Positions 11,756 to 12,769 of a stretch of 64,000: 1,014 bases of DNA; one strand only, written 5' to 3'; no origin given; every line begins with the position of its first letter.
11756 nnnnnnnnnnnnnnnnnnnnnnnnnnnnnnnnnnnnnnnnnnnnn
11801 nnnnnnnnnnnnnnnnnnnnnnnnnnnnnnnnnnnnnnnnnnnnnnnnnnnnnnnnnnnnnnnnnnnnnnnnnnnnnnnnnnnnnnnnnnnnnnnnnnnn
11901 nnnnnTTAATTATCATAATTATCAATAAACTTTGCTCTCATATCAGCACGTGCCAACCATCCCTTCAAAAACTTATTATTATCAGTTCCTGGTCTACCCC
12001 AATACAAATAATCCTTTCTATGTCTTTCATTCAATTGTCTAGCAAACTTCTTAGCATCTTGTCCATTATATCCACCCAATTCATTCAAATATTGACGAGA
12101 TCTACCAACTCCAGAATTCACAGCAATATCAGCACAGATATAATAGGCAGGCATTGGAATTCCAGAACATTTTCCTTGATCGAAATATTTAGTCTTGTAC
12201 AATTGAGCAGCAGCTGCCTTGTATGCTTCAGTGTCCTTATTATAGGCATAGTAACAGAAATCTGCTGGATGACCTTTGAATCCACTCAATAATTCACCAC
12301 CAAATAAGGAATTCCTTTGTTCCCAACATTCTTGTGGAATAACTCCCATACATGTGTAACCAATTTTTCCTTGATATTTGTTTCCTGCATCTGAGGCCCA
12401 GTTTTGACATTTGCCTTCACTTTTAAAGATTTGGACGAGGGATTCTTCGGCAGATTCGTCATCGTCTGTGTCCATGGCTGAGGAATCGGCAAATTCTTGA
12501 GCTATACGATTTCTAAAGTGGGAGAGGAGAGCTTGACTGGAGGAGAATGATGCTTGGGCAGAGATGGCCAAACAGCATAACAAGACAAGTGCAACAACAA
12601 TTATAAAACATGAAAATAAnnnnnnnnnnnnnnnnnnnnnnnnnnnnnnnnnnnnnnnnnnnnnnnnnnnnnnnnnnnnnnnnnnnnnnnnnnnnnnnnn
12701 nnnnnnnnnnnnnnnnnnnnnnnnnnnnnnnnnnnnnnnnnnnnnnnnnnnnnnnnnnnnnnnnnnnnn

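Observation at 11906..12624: Secreted GH108 + PG_binding_3 lysozyme of bacterial/phage type in a eukaryotic gene context (candidate horizontal acquisition); start codon is 1 nt out of frame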

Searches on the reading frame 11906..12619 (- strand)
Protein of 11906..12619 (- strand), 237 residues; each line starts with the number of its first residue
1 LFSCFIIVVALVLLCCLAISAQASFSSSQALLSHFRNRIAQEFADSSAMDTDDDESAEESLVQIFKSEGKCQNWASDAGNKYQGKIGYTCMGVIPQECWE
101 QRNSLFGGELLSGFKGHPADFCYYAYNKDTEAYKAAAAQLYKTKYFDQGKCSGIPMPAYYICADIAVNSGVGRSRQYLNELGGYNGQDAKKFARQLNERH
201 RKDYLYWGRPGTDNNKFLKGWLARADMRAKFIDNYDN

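Call 4: search_protein_families(library=pfam, proteins=[window:11906-12619:-], max_evalue=1)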
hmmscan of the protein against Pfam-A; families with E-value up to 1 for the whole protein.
window:11906-12619:- (237 aa): 1 family
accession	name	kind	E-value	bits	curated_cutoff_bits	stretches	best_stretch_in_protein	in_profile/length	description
PF05838.17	Glyco_hydro_108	-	1.9e-10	41.6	21.2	1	63-170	3-85/85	Glycosyl hydrolase 108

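Call 5: search_solved_structures(query=window:11909-12619:-, max_evalue=10, show_alignments=2)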
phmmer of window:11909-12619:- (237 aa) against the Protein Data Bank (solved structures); distinct sequences matched with E-value up to 10: 1.
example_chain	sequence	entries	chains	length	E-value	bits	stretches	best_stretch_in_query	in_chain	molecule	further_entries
5v7q_Q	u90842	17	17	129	1.1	12.2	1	173-233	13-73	50S ribosomal protein L20 | Large ribosomal subunit protein bL20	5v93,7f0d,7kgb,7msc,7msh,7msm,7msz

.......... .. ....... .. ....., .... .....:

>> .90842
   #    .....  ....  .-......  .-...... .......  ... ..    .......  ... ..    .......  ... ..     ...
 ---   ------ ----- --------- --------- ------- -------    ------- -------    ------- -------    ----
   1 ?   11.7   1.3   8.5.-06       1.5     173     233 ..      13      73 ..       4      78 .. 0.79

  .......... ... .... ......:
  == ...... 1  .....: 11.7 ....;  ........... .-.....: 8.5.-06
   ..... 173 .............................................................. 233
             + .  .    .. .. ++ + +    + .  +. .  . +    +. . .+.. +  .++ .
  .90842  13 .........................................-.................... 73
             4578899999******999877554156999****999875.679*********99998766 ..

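Call 6: find_homologous_proteins(query=window:11909-12619:-, max_evalue=0.001)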
Query window:11909-12619:- (237 aa): 12 proteins with E <= 0.001 among 271 candidates.
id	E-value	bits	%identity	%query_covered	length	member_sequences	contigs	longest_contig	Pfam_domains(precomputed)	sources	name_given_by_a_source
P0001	8.9e-156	535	100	97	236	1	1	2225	PF05838.18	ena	-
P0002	4.7e-132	457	86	97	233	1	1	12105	PF05838.18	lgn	-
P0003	1.6e-81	292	68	77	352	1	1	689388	PF05838.18,PF08239.18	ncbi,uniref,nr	ncbi:hypothetical protein C9374_002860 [Naegleria lovaniensis]|uniref:SH3b domain-containing protein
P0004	2.4e-80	288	65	80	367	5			PF05838.18,PF08239.18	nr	nr:unnamed protein product [Naegleria fowleri]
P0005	8.4e-75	270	63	78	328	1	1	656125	PF05838.18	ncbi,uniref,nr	ncbi:hypothetical protein C9374_004067 [Naegleria lovaniensis]|uniref:TtsA-like Glycoside hydrolase 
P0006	6.9e-56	208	50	83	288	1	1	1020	PF05838.18,PF03217.21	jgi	jgi:hypothetical protein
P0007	9.0e-48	181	47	80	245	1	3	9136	PF05838.18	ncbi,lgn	ncbi:MAG: glycosyl hydrolase 108 family protein [Actinomycetota bacterium]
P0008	9.0e-41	158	48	67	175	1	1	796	PF05838.18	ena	-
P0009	1.5e-31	128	77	30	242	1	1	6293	PF08239.18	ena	-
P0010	3.8e-21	94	41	45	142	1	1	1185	-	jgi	-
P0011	6.9e-14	70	72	19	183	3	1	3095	PF08239.18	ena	-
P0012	3.5e-4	38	31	48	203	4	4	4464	PF09374.16,PF05838.18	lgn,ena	-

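Call 8: find_encoding_contigs(protein=P0001, flank=10000)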
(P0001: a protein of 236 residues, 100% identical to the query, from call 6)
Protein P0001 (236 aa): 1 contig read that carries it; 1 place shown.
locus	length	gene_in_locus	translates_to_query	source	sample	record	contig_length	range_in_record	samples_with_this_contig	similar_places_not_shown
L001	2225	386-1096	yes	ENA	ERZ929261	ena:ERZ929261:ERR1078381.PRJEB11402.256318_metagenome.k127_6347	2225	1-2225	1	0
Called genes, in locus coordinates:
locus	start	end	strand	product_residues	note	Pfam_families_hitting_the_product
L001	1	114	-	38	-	?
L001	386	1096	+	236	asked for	PF05838:Glyco_hydro_108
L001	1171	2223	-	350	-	?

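Call 9: find_encoding_contigs(protein=P0002, flank=10000)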
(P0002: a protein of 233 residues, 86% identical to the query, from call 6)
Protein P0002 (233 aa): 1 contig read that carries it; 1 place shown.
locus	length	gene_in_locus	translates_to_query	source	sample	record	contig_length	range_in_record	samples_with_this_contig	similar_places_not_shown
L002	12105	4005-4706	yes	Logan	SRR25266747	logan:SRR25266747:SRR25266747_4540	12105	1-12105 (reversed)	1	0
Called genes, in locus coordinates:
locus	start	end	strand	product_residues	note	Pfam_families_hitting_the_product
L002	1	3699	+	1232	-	?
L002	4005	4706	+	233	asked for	PF05838:Glyco_hydro_108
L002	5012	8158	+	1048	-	PF00664:ABC_membrane, PF00005:ABC_tran, PF00664:ABC_membrane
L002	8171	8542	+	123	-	-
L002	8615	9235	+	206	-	PF00005:ABC_tran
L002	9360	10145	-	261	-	PF00501:AMP-binding, PF13193:AMP-binding_C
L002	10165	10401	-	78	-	PF00501:AMP-binding (weak)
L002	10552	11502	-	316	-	PF00501:AMP-binding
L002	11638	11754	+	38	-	-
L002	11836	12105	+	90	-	?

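Call 16: search_protein_families(library=pfam, proteins=[P0012, P0007, P0006, P0003, P0005], max_evalue=10)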
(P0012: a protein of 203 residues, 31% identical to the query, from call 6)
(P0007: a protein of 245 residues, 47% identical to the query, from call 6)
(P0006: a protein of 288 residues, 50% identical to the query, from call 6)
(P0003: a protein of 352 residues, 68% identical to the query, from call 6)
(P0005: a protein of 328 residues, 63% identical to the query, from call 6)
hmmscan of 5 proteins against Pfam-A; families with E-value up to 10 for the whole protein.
P0012 (203 aa): 4 families
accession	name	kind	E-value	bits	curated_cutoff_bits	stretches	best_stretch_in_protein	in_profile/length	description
PF05838.17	Glyco_hydro_108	-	5.2e-25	88.2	21.2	1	9-84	1-85/85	Glycosyl hydrolase 108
PF09374.15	PG_binding_3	-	3.3e-06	27.6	24.6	1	100-136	39-75/76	Predicted Peptidoglycan domain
PF13151.12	DUF3990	-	0.018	15.1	32.2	1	125-177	73-125/152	Protein of unknown function (DUF3990)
PF17593.7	DUF5490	-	0.026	15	27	1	168-194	31-57/62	Family of unknown function (DUF5490)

P0007 (245 aa): 1 family
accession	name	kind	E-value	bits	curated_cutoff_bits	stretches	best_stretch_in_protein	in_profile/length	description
PF05838.17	Glyco_hydro_108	-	1.4e-10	42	21.2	1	76-183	2-85/85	Glycosyl hydrolase 108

P0006 (288 aa): 4 families
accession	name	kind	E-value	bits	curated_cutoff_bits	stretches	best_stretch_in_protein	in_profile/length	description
PF05838.17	Glyco_hydro_108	-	1.2e-08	35.8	21.2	1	120-223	3-85/85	Glycosyl hydrolase 108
PF03217.20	SlpA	-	2.7e-06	27.9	23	1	57-95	18-60/63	Surface layer protein A domain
PF09374.15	PG_binding_3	-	0.021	15.4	24.6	1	246-278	43-75/76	Predicted Peptidoglycan domain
PF10880.13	DUF2673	-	0.25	11.9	20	1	1-56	1-57/82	Protein of unknown function (DUF2673)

P0003 (352 aa): 5 families
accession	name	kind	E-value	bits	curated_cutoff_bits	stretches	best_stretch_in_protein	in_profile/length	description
PF05838.17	Glyco_hydro_108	-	1.6e-08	35.4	21.2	1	181-287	3-85/85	Glycosyl hydrolase 108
PF08239.17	SH3_3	-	2.7e-08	34.3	27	1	99-151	2-54/54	Bacterial SH3 domain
PF10080.14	FtrD-like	-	0.0056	17.2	26.3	1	240-284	44-89/101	Membrane iron-sulfur containing protein FtrD-like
PF25164.1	CoiA_N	-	0.026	14.5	26.3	1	320-336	14-30/50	Competence protein CoiA, N-terminal domain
PF05605.18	zf-Di19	-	0.083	13.6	27.5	1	304-333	12-41/54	Drought induced 19 protein (Di19), zinc-binding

P0005 (328 aa): 5 families
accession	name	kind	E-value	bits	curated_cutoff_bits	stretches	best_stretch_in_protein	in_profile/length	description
PF05838.17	Glyco_hydro_108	-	4.6e-12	46.7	21.2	1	156-263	2-85/85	Glycosyl hydrolase 108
PF08239.17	SH3_3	-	8e-05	23.2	27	1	87-138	1-54/54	Bacterial SH3 domain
PF10080.14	FtrD-like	-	0.11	13.1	26.3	1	217-261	45-90/101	Membrane iron-sulfur containing protein FtrD-like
PF00754.31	F5_F8_type_C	-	0.12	12.9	28.2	1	103-155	53-99/127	F5/8 type C domain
PF05605.18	zf-Di19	-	0.14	12.8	27.5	1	282-309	14-41/54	Drought induced 19 protein (Di19), zinc-binding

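Call 17: search_solved_structures(query=A2, max_evalue=10, show_alignments=3)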
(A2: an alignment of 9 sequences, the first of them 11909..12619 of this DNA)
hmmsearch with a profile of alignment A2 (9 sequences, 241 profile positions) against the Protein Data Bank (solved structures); distinct sequences matched with E-value up to 10: 14.
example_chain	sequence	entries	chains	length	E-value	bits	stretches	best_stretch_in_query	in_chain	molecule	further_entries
7dnp_A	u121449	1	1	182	4.3e-15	59.4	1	64-235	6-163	Secretion activator protein, hypothetical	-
2is5_A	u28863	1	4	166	1.7e-10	44.4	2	135-232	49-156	Hypothetical protein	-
2ikb_A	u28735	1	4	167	2.6e-10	43.7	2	135-232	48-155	Hypothetical protein NMB1012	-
6v3z_A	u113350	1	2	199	9.8e-06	28.8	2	190-229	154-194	Sen1395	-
6v40_A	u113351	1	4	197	8.1e-05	25.8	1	197-229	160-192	PG_binding_3 domain-containing protein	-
5h7b_A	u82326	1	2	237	0.0004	23.5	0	182-220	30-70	Immunoglobulin G-binding protein A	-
5h7a_C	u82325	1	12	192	0.0027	20.8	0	182-220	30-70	Immunoglobulin G-binding protein A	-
5h79_D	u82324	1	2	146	0.036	17.1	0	182-220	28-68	Immunoglobulin G-binding protein A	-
2ghj_A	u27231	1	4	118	0.049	16.6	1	179-234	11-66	50S ribosomal protein L20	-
2nr7_A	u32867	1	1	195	0.055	16.5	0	217-235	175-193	Secretion activator protein, putative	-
3nv0_A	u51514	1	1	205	0.41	13.6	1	105-169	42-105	Nuclear RNA export factor 2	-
28jw_Q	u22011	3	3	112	0.55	13.2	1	179-237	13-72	Large ribosomal subunit protein bL20c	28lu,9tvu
6o8w_R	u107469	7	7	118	3.3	10.6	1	179-236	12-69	50S ribosomal protein L20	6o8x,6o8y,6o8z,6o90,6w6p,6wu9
7nhk_T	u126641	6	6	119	3.4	10.6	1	179-236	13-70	50S ribosomal protein L20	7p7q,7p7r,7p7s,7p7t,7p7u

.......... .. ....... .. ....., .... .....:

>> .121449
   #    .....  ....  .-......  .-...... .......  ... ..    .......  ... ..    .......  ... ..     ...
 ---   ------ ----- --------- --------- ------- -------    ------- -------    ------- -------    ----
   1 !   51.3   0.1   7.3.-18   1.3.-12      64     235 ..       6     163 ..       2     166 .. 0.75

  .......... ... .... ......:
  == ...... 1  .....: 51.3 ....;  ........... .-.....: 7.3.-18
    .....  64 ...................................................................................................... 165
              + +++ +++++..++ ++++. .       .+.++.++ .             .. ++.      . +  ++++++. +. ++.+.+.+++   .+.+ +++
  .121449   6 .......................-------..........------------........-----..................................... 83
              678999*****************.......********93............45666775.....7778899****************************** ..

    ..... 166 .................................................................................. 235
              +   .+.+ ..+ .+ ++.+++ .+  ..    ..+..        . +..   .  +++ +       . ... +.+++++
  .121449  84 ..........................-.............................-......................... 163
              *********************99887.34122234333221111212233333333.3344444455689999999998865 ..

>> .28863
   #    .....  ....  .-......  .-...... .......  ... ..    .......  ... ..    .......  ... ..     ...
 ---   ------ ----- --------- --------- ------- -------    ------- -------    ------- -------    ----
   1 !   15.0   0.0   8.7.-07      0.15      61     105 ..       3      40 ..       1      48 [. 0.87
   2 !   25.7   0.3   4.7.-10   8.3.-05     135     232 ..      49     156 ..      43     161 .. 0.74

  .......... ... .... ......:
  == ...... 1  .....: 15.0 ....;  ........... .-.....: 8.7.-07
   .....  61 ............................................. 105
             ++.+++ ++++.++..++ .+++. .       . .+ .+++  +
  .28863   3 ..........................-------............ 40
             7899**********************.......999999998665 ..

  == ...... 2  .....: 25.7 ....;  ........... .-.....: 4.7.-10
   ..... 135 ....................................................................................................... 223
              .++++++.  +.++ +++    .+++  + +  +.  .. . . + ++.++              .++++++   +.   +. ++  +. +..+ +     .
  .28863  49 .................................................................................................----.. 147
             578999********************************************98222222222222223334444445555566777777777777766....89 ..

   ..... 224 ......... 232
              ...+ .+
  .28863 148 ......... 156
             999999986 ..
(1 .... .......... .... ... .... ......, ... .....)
